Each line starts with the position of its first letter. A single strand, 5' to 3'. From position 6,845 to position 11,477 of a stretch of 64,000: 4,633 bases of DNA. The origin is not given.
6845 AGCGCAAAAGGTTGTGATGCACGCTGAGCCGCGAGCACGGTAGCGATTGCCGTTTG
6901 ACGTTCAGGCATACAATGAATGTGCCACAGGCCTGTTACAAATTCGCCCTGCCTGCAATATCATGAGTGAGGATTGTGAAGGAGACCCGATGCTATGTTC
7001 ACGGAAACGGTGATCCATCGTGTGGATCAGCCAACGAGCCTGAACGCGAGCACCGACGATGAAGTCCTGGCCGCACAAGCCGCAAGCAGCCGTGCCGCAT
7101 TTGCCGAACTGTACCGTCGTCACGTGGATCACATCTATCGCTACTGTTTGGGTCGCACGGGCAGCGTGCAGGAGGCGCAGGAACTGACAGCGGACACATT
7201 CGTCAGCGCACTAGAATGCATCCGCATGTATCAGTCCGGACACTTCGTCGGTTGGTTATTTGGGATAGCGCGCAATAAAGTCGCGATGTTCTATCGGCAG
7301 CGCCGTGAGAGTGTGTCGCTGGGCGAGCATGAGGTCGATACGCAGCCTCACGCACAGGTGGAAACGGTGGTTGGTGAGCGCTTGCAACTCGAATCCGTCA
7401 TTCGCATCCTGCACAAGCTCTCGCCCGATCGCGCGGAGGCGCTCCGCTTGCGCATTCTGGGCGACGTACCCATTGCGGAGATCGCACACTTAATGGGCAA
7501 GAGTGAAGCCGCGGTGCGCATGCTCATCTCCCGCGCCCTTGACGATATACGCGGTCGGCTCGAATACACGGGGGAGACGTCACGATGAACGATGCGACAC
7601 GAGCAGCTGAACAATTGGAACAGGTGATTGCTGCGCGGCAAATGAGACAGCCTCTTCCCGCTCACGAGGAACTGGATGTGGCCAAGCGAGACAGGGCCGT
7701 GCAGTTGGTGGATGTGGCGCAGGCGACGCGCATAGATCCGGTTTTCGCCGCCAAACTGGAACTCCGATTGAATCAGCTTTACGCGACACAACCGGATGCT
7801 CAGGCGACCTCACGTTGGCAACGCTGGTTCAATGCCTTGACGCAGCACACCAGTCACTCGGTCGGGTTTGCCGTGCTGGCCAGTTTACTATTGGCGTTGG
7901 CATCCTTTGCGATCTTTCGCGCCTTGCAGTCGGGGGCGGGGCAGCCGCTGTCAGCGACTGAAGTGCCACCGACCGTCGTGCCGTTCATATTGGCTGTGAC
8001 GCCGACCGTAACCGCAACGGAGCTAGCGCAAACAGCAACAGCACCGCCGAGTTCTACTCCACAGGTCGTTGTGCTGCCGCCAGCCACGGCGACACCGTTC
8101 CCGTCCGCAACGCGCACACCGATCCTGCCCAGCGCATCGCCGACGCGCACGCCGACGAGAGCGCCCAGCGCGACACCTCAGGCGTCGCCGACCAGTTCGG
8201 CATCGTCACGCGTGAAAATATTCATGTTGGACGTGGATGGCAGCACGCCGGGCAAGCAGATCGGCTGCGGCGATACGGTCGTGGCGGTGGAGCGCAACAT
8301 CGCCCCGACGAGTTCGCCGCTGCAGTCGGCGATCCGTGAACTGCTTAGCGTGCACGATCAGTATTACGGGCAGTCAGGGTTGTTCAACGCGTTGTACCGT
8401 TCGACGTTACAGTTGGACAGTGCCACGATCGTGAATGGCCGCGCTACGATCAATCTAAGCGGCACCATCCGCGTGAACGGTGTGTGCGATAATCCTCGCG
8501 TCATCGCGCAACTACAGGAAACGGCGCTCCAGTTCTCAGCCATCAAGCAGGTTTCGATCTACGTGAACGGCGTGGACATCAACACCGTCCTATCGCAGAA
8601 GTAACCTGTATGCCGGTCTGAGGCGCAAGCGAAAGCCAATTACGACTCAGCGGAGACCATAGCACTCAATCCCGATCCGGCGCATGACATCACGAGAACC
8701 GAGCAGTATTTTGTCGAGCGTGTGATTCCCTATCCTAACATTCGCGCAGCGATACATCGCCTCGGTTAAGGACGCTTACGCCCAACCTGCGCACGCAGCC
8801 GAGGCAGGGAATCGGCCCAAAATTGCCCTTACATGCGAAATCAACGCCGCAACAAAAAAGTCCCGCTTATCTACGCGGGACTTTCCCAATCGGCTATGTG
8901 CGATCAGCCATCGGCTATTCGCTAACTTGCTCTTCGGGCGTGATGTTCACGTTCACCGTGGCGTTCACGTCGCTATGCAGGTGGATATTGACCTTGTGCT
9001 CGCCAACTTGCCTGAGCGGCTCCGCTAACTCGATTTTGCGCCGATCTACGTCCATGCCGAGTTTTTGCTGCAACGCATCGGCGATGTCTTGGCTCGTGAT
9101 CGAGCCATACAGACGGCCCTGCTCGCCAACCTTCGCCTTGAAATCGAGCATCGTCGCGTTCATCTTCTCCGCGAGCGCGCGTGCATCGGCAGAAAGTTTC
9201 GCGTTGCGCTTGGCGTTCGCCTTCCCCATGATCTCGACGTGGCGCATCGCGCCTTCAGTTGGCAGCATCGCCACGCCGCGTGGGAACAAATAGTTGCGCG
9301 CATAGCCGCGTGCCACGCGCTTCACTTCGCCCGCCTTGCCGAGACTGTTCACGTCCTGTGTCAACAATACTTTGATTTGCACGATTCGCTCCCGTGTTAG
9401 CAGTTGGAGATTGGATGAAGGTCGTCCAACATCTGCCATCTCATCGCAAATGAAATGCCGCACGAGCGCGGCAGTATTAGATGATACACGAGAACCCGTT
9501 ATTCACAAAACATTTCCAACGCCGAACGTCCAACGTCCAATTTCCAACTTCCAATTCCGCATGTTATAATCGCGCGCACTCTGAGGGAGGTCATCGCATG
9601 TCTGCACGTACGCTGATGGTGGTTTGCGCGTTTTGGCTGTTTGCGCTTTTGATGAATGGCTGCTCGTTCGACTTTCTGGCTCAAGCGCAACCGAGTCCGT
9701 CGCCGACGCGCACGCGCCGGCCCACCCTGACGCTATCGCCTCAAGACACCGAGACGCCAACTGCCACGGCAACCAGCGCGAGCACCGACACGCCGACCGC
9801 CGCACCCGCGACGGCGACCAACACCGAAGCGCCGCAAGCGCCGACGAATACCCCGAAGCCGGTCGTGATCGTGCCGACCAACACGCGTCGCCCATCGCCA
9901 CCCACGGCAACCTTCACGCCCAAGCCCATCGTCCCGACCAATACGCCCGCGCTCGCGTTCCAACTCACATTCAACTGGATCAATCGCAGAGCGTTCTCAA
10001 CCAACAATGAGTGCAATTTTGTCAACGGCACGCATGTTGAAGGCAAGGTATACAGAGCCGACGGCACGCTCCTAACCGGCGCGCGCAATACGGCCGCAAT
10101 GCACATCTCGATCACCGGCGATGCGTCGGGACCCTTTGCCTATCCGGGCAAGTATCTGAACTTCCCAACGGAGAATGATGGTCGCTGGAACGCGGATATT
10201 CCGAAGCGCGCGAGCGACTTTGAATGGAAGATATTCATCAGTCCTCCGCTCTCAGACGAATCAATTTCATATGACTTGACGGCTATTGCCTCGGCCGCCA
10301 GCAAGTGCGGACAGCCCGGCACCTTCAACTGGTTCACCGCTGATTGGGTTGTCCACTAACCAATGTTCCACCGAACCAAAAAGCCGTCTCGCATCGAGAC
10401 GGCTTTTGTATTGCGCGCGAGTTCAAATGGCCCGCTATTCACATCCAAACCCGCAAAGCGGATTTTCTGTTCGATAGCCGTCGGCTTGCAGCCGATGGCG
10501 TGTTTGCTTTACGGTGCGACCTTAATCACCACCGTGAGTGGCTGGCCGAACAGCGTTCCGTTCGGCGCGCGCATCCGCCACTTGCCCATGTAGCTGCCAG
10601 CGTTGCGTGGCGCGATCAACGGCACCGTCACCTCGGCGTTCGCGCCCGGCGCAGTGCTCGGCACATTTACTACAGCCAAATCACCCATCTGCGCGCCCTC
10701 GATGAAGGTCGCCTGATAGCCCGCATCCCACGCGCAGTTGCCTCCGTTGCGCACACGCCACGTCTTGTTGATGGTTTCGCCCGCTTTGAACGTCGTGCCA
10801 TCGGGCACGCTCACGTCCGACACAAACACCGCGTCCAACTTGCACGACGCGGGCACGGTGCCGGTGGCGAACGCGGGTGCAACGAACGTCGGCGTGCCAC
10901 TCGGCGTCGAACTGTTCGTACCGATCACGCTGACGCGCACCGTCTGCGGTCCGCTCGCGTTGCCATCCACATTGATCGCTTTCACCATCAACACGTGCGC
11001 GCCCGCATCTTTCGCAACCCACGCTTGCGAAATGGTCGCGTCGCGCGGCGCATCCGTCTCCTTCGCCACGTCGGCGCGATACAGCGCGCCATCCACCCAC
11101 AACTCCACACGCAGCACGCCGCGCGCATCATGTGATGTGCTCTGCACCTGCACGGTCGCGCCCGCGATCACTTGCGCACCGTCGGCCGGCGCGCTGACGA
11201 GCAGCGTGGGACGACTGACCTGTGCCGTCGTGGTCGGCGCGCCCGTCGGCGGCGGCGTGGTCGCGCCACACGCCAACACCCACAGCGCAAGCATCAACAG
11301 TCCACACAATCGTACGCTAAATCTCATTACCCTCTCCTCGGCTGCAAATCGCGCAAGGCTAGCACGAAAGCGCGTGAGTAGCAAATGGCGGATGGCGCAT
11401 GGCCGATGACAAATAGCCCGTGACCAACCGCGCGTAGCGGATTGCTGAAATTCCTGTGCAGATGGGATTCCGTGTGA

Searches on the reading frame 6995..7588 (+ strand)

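Call 78: search_protein_families(library=pfam, proteins=[window:6995-7588:+], max_evalue=0.00001)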
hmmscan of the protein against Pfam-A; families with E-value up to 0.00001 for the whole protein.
window:6995-7588:+ (197 aa): 3 families
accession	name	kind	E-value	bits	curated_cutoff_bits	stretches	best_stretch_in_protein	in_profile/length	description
PF04542.20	Sigma70_r2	-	7.7e-12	45.3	24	1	39-104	1-69/71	Sigma-70 region 2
PF08281.18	Sigma70_r4_2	-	1.7e-11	44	25.7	1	133-182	2-51/54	Sigma-70, region 4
PF04545.22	Sigma70_r4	-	2.9e-08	33.6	24.1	1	139-186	2-49/50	Sigma-70, region 4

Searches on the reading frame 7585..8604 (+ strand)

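Call 78: search_protein_families(library=pfam, proteins=[window:7585-8604:+], max_evalue=0.00001)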
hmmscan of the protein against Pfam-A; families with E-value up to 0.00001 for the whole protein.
window:7585-8604:+ (339 aa): 1 family
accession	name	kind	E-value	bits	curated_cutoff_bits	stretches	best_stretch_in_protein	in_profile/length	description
PF10646.14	Germane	-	3.7e-11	44.1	23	1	233-330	16-114/117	Sporulation and spore germination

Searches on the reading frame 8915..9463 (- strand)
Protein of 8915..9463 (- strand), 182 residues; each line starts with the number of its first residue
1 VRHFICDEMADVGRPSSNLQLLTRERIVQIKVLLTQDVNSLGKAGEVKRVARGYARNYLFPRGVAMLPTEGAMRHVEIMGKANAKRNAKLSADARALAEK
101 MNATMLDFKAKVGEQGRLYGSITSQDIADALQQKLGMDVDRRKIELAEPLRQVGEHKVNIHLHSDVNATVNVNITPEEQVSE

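Call 78: search_protein_families(library=pfam, proteins=[window:8915-9463:-], max_evalue=0.00001)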
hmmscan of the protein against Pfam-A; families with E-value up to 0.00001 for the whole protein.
window:8915-9463:- (182 aa): 2 families
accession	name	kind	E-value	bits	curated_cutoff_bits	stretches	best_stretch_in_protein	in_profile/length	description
PF03948.19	Ribosomal_L9_C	-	3.9e-31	107.8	23.2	1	92-175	1-85/86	Ribosomal protein L9, C-terminal domain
PF01281.25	Ribosomal_L9_N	-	3.5e-19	68.5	20.7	1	30-75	1-46/47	Ribosomal protein L9, N-terminal domain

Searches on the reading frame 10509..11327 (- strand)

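Call 78: search_protein_families(library=pfam, proteins=[window:10509-11327:-], max_evalue=0.00001)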
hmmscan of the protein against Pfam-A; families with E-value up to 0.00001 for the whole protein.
window:10509-11327:- (272 aa): 2 families
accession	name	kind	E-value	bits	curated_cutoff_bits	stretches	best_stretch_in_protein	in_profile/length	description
PF16158.11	N_BRCA1_IG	-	1.2e-27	97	28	1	174-270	2-108/108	Ig-like domain from next to BRCA1 gene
PF17957.7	Big_7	-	4.9e-09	37.1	24.1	1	40-113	1-68/70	Bacterial Ig domain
